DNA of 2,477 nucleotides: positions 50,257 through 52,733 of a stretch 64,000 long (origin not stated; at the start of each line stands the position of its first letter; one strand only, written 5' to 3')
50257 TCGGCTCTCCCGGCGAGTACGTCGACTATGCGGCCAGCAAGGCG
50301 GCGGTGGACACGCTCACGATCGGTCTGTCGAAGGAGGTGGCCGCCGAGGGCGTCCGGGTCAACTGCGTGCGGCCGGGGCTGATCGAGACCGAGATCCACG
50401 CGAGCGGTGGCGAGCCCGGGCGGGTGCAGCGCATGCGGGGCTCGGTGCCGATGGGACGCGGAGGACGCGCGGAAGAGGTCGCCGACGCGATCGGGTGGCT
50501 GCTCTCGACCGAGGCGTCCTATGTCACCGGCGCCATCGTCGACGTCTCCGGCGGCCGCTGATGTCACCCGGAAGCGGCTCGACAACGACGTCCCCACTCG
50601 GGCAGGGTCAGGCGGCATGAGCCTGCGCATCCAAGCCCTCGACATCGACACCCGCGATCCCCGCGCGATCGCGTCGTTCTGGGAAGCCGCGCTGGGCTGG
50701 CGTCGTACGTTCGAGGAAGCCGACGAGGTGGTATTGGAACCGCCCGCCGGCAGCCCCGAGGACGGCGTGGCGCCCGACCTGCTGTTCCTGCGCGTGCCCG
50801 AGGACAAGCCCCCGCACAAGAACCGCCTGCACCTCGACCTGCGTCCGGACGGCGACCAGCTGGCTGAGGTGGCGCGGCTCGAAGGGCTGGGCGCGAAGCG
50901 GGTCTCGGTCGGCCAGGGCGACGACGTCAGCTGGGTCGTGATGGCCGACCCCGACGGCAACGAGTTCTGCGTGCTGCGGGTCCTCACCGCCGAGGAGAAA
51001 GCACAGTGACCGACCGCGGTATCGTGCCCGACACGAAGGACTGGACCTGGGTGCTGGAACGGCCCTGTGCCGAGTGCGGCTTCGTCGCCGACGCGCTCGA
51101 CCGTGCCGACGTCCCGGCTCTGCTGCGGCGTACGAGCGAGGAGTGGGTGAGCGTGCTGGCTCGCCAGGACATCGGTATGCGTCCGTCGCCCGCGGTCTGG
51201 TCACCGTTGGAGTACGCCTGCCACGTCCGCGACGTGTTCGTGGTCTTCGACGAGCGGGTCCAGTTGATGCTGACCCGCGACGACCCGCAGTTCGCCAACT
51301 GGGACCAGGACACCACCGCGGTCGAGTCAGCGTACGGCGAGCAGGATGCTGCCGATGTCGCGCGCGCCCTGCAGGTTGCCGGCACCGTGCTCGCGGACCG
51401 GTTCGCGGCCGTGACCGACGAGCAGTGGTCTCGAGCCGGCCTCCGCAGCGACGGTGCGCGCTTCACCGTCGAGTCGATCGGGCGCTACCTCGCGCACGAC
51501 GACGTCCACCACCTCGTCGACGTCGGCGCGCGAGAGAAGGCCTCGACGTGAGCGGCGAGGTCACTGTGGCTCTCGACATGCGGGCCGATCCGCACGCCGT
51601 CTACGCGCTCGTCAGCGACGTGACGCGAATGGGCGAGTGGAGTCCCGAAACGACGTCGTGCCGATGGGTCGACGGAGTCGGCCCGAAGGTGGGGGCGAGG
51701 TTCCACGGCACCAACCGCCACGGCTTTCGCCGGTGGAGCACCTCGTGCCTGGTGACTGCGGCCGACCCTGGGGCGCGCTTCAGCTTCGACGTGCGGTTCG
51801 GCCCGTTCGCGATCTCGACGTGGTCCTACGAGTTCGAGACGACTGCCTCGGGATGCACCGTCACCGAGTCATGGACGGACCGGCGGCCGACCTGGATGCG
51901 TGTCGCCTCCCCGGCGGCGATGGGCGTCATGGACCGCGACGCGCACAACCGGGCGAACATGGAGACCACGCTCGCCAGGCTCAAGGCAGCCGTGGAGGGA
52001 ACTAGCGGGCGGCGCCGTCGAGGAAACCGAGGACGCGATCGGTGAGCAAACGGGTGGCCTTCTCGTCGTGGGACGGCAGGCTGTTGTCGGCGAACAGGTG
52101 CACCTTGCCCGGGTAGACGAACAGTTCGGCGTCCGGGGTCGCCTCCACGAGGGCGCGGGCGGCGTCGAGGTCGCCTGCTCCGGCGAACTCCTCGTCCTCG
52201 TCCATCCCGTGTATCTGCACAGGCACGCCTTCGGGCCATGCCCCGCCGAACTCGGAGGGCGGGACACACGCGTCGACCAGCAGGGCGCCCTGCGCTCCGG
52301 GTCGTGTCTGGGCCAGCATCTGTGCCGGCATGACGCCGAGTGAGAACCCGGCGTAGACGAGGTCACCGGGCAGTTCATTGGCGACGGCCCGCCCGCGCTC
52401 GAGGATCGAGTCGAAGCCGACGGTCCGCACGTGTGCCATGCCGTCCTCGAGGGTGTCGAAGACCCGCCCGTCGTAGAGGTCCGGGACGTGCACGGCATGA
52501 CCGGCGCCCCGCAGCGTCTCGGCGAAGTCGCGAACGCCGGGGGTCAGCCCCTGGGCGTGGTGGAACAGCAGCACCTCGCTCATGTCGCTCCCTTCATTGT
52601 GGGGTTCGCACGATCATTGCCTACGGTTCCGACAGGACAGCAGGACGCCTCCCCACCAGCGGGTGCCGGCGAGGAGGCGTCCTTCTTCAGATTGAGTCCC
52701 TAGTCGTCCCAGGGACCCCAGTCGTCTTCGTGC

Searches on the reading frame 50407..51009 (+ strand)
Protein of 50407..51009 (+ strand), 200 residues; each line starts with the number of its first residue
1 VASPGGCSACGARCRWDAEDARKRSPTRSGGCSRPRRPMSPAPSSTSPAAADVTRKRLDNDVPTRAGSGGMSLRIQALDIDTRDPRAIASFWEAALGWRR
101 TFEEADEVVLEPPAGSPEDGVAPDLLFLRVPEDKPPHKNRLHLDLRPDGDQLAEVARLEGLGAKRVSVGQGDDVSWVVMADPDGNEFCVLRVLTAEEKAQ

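Call 70: search_protein_families(library=pfam, proteins=[window:50407-51009:+], max_evalue=0.001)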
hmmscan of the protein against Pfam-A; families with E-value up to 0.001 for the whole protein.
window:50407-51009:+ (200 aa): 1 family
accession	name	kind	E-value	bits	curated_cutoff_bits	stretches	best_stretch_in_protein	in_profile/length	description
PF18029.7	Glyoxalase_6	-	3.7e-28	98.7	23.6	1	80-190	4-106/106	Glyoxalase-like domain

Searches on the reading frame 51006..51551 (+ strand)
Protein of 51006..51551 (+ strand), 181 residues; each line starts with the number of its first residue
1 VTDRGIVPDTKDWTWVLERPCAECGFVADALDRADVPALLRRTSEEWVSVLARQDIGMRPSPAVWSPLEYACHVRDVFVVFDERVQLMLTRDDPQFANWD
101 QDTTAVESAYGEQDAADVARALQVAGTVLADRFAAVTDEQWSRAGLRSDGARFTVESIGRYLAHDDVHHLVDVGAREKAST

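Call 70: search_protein_families(library=pfam, proteins=[window:51006-51551:+], max_evalue=0.001)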
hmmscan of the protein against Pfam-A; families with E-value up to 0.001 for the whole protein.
window:51006-51551:+ (181 aa): 1 family
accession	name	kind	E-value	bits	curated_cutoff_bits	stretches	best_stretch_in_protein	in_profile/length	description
PF12867.12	DinB_2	-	2.1e-09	38.3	24.8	1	41-170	6-125/128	DinB superfamily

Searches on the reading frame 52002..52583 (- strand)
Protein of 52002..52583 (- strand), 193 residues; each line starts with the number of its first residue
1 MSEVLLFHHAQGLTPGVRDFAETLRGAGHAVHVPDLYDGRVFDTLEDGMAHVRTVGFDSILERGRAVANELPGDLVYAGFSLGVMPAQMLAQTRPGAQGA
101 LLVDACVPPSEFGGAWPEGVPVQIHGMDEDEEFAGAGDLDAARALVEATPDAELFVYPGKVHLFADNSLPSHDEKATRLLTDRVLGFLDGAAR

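Call 70: search_protein_families(library=pfam, proteins=[window:52002-52583:-], max_evalue=0.001)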
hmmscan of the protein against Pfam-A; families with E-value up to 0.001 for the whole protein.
window:52002-52583:- (193 aa): 1 family
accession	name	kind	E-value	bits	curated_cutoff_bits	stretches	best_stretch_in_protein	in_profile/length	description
PF01738.24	DLH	-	2.4e-11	44.1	21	1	4-188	16-213/217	Dienelactone hydrolase family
